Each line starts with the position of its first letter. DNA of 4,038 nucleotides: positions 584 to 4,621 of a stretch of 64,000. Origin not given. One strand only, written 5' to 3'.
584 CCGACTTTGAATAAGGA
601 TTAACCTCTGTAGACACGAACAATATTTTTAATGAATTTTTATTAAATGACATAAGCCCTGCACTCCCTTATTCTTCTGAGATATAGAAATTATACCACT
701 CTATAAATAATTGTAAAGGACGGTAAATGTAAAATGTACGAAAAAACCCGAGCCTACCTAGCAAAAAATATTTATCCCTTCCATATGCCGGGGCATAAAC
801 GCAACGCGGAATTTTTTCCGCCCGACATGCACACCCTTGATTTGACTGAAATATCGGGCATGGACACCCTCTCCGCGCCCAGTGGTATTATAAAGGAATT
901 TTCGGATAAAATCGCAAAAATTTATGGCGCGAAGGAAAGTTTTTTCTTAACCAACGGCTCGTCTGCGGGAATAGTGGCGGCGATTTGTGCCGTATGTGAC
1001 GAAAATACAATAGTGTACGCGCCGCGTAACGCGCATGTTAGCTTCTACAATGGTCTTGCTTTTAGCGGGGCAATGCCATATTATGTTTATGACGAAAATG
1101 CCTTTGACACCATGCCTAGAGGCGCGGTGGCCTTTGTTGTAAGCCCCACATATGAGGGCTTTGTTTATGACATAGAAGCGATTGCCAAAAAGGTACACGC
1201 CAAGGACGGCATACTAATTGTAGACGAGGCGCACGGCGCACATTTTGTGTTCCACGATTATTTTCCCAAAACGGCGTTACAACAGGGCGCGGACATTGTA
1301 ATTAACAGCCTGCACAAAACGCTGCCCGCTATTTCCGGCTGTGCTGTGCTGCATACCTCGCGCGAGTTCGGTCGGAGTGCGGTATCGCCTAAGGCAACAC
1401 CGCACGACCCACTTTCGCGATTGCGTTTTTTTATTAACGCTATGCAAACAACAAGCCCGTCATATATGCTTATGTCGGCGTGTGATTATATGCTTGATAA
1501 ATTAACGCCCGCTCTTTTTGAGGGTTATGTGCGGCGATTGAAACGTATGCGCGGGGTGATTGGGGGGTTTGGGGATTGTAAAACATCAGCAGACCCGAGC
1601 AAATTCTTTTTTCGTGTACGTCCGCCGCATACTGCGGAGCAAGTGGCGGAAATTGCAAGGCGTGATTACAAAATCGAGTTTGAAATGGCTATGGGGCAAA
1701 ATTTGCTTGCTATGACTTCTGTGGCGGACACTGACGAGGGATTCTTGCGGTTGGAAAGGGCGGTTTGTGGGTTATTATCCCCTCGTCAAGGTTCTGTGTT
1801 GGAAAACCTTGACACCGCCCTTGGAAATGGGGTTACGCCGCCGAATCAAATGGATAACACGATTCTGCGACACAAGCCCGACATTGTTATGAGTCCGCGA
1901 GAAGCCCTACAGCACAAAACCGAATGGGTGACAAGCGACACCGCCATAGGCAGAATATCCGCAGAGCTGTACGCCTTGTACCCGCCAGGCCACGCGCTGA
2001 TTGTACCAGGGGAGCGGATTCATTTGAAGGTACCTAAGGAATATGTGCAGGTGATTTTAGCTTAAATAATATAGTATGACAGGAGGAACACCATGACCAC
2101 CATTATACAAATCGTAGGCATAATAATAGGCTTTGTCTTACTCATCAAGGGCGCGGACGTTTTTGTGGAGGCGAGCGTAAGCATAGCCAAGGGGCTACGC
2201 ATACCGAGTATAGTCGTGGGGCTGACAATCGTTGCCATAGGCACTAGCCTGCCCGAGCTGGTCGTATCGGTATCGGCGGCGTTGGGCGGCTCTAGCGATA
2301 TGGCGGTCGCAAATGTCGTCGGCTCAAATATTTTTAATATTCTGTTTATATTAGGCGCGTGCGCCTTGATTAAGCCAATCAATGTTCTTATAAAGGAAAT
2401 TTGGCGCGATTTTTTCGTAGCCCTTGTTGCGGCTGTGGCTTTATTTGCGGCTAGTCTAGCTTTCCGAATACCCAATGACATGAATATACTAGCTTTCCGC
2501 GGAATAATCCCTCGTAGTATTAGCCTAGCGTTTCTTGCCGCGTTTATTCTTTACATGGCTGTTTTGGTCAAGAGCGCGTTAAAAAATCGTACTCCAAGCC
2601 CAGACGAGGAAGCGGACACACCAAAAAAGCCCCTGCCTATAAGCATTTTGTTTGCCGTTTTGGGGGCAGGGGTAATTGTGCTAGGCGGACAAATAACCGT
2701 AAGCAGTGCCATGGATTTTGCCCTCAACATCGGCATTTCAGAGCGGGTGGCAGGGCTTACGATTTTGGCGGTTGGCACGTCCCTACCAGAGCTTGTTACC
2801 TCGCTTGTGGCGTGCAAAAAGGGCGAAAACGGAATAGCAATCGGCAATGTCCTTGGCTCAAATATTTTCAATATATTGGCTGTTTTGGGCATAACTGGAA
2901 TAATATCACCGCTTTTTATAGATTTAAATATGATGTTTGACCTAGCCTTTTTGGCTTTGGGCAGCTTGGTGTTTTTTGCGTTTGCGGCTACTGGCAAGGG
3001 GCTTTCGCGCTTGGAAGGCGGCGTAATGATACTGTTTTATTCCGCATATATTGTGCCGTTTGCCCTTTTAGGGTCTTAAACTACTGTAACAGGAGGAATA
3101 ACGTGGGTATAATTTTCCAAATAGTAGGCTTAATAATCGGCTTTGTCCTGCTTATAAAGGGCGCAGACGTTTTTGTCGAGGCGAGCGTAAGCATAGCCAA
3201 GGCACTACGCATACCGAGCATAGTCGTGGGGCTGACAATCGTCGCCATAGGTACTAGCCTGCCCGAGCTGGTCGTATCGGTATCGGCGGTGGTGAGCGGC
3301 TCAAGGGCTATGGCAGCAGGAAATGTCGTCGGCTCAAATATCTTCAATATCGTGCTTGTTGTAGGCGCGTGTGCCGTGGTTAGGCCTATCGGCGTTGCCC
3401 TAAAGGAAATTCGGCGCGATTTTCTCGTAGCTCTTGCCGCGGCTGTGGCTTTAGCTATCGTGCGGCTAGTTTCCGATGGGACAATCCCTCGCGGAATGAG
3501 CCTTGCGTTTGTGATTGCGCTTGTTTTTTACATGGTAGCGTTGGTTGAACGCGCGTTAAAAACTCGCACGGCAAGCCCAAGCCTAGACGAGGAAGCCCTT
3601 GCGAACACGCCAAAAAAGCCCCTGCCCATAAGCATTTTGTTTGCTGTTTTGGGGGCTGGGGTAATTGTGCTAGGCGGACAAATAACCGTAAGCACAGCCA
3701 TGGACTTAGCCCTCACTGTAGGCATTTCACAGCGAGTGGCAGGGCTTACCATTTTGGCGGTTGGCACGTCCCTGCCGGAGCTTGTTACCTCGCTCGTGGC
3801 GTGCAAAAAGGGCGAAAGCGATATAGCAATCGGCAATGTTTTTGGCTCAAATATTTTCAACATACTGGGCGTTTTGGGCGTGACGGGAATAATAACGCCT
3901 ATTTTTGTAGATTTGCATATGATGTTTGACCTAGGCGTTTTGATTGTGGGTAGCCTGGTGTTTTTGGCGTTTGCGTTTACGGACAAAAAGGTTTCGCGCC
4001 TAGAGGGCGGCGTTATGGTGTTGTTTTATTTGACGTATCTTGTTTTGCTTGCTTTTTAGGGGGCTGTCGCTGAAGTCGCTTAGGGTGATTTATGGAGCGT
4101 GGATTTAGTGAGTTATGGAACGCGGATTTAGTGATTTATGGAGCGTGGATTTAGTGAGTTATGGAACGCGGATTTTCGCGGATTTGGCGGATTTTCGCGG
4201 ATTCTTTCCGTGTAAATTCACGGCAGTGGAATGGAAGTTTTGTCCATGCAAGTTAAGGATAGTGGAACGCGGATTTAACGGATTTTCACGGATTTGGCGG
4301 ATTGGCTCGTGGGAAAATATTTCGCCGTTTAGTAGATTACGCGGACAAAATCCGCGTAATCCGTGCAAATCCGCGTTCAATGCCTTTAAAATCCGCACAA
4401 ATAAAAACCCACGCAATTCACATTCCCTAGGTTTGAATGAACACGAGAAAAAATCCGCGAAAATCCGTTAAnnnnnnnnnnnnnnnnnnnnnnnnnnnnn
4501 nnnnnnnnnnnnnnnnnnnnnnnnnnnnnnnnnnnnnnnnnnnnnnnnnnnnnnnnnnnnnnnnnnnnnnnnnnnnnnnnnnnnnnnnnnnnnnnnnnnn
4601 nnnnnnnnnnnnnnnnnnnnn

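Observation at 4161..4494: Family A: MITE-like element with 25-bp perfect TIRs made of helically phased CGGATT boxes (at least 9 copies in 64 kb)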

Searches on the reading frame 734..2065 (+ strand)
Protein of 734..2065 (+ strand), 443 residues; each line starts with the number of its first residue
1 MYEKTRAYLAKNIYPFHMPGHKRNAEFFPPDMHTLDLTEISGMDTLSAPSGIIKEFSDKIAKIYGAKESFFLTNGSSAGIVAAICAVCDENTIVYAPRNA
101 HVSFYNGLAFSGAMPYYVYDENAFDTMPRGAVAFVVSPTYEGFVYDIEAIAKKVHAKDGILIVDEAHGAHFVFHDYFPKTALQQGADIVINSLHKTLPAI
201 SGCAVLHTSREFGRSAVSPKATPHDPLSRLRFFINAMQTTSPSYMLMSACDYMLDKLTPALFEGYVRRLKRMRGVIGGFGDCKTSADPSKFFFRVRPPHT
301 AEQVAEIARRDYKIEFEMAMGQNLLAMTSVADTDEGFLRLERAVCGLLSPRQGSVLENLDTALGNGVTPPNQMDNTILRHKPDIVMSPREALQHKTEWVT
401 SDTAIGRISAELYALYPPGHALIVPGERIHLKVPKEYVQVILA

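Call 44: search_protein_families(library=pfam, proteins=[window:734-2065:+], max_evalue=0.0001)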
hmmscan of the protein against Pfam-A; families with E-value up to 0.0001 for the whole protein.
window:734-2065:+ (443 aa): 3 families
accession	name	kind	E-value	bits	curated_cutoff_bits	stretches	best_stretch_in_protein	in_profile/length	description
PF01276.26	OKR_DC_1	-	1.3e-37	130.1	27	2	6-120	8-135/417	Orn/Lys/Arg decarboxylase, major domain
PF03711.20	OKR_DC_1_C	-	9.3e-09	36.1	24.2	1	372-432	35-101/132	Orn/Lys/Arg decarboxylase, C-terminal domain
PF00155.27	Aminotran_1_2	-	2.2e-08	34.2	19.7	0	41-121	32-123/361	Aminotransferase class I and II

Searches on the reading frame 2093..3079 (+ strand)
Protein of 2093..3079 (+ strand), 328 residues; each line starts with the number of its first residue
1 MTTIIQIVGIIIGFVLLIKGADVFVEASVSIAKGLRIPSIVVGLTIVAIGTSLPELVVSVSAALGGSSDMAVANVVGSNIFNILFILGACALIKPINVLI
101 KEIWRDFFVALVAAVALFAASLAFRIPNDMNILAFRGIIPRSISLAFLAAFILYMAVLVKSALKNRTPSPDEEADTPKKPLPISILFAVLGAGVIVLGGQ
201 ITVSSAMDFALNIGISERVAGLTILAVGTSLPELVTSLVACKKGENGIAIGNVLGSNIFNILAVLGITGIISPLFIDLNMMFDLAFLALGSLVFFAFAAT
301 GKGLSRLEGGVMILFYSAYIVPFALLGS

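Call 44: search_protein_families(library=pfam, proteins=[window:2093-3079:+], max_evalue=0.0001)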
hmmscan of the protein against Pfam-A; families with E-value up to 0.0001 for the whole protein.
window:2093-3079:+ (328 aa): 1 family
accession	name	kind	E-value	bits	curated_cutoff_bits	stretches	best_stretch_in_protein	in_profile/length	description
PF01699.29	Na_Ca_ex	-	1.4e-61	207.3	24.9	2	7-159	3-150/151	Sodium/calcium exchanger protein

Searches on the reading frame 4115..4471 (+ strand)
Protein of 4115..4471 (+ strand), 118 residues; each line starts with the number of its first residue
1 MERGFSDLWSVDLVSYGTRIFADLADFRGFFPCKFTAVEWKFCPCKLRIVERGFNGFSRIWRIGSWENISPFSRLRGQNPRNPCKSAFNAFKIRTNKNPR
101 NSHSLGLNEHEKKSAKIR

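Call 65: find_homologous_proteins(query=window:4115-4471:+, max_evalue=1)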
Query window:4115-4471:+ (118 aa): 7 proteins with E <= 1 among 17 candidates.
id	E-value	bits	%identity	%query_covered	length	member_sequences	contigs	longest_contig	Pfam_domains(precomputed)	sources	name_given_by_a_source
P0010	6.8e-77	274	100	100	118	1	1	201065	-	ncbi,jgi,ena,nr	ncbi:MAG: hypothetical protein FWG87_00600 [Defluviitaleaceae bacterium]|nr:hypothetical protein [De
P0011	1.6e-30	124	77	59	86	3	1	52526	-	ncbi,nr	ncbi:MAG: hypothetical protein FWG87_09075 [Defluviitaleaceae bacterium]|nr:hypothetical protein [De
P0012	5.9e-29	119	78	58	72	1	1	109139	-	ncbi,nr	ncbi:MAG: hypothetical protein FWG87_04050 [Defluviitaleaceae bacterium]|nr:hypothetical protein [De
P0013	2.5e-16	78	83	36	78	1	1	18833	-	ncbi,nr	ncbi:MAG: hypothetical protein FWG87_14430 [Defluviitaleaceae bacterium]|nr:hypothetical protein [De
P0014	6.2e-15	73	72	42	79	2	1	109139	-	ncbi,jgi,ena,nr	ncbi:MAG: hypothetical protein FWG87_04015 [Defluviitaleaceae bacterium]|nr:hypothetical protein [De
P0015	1.4e-13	69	71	38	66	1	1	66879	-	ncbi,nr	ncbi:MAG: hypothetical protein FWG87_07750 [Defluviitaleaceae bacterium]|nr:hypothetical protein [De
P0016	6.0e-9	54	53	51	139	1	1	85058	-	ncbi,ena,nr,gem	ncbi:MAG: hypothetical protein FWG87_05420 [Defluviitaleaceae bacterium]|nr:hypothetical protein [De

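Call 66: find_encoding_contigs(protein=P0012, flank=10000, max_places=2)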
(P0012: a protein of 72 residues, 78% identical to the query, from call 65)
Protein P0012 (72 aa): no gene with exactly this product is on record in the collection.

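Call 67: find_encoding_contigs(protein=P0016, flank=10000, max_places=2)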
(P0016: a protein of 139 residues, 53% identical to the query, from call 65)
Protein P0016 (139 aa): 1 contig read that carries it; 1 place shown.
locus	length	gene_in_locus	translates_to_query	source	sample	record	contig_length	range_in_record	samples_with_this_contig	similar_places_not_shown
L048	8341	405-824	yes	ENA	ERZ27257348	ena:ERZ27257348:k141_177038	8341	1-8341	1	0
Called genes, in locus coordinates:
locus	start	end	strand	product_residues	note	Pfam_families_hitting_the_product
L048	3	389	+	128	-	?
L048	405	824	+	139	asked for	-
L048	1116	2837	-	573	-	PF00909:Ammonium_transp, PF00543:P-II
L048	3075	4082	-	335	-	PF13310:Virulence_RhuM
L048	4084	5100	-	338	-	PF04041:Glyco_hydro_130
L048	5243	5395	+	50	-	PF27208:TP_0214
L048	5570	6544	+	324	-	PF02621:VitK2_biosynth, PF09084:NMT1 (weak), PF12974:Phosphonate-bd (weak)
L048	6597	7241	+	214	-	PF00528:BPD_transp_1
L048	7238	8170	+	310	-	PF00165:HTH_AraC (weak), PF12833:HTH_18, PF06445:GyrI-like, PF14526:Cass2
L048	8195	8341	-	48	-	?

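Call 68: find_encoding_contigs(protein=P0011, flank=10000, max_places=2)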
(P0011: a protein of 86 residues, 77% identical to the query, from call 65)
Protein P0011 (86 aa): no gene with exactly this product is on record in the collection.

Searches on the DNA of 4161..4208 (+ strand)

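Call 54: search_dna_similar(query=window:4161-4208:+, collection=plasmids, mode=distant, max_evalue=10)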
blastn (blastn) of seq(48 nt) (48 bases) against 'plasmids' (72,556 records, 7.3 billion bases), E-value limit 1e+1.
Records with a match: 109; places in all: 109; records where one place covers at least 80% of the query: 0.
Best place of each record, by identity: >=99% 4; 95-99% 5; 90-95% 5; 80-90% 95.
By first word of the organism name: Sinorhizobium 95; Rhizobium 7; Leisingera 1; Allorhizobium 1; Mesorhizobium 1; Corynebacterium 1; Burkholderia 1; Runella 1; Enterococcus 1.
By predicted mobility (MOB-suite, as given by PLSDB): conjugative 51; mobilizable 46; non-mobilizable 12.
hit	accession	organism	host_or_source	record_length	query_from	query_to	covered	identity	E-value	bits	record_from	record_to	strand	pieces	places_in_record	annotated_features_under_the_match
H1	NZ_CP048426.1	Rhizobium daejeonense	Cell,soil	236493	8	44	77%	97.5%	3e+0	70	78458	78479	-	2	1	aldehyde dehydrogenase family protein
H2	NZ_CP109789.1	Leisingera thetidis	-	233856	9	38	63%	86.7%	1e+1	34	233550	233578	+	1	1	none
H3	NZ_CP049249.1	Rhizobium rhizoryzae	cell culture,soil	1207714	14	40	56%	89.3%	1e+1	35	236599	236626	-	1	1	none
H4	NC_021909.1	Rhizobium etli bv. mimosae str. Mim1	Mimosa affinis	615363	5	30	54%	92.3%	2e-1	39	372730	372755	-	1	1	cysN: sulfate adenylyltransferase subunit CysN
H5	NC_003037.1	Sinorhizobium meliloti 1021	-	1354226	4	30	56%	88.9%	3e+0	37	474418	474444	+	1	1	none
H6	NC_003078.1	Sinorhizobium meliloti 1021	-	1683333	4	30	56%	88.9%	3e+0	37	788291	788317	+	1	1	none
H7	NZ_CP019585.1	Sinorhizobium meliloti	Medicago arborea,tissue sample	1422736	4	30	56%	88.9%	3e+0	37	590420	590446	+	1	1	record has no annotation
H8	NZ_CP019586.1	Sinorhizobium meliloti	Medicago arborea,tissue sample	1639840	4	30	56%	88.9%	3e+0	37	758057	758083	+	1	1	none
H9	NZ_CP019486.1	Sinorhizobium meliloti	alfalfa,single cell,nitrogen fixing ...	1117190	4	30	56%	88.9%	3e+0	37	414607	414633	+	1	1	record has no annotation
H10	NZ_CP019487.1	Sinorhizobium meliloti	alfalfa,single cell,nitrogen fixing ...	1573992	4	30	56%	88.9%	3e+0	37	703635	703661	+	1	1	none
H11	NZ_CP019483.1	Sinorhizobium meliloti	alfalfa,whole organism,alfalfa nodule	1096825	4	30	56%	88.9%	3e+0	37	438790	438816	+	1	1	record has no annotation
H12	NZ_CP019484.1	Sinorhizobium meliloti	alfalfa,whole organism,alfalfa nodule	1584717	4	30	56%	88.9%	3e+0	37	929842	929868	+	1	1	none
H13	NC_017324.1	Sinorhizobium meliloti BL225C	-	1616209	4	30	56%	88.9%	3e+0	37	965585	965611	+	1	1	none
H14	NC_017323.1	Sinorhizobium meliloti BL225C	-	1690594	4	30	56%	88.9%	3e+0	37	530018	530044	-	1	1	none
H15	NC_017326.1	Sinorhizobium meliloti SM11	-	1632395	4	30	56%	88.9%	3e+0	37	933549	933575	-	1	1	none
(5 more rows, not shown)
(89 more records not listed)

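Call 55: get_annotated_region(hit=H5, flank=400)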
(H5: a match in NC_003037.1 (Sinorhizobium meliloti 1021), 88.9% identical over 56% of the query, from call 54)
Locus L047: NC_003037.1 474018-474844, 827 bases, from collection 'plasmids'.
description: Sinorhizobium meliloti 1021 plasmid pSymA, complete sequence
organism: Sinorhizobium meliloti 1021 (NCBI taxid 266834)
taxonomy: Bacteria; Pseudomonadota; Alphaproteobacteria; Hyphomicrobiales; Rhizobiaceae; Sinorhizobium; Sinorhizobium meliloti; Sinorhizobium meliloti 1021
host: -; source: -; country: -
typing (MOB-suite, as given by PLSDB): conjugative; relaxase MOBQ; mating-pair formation MPF_T
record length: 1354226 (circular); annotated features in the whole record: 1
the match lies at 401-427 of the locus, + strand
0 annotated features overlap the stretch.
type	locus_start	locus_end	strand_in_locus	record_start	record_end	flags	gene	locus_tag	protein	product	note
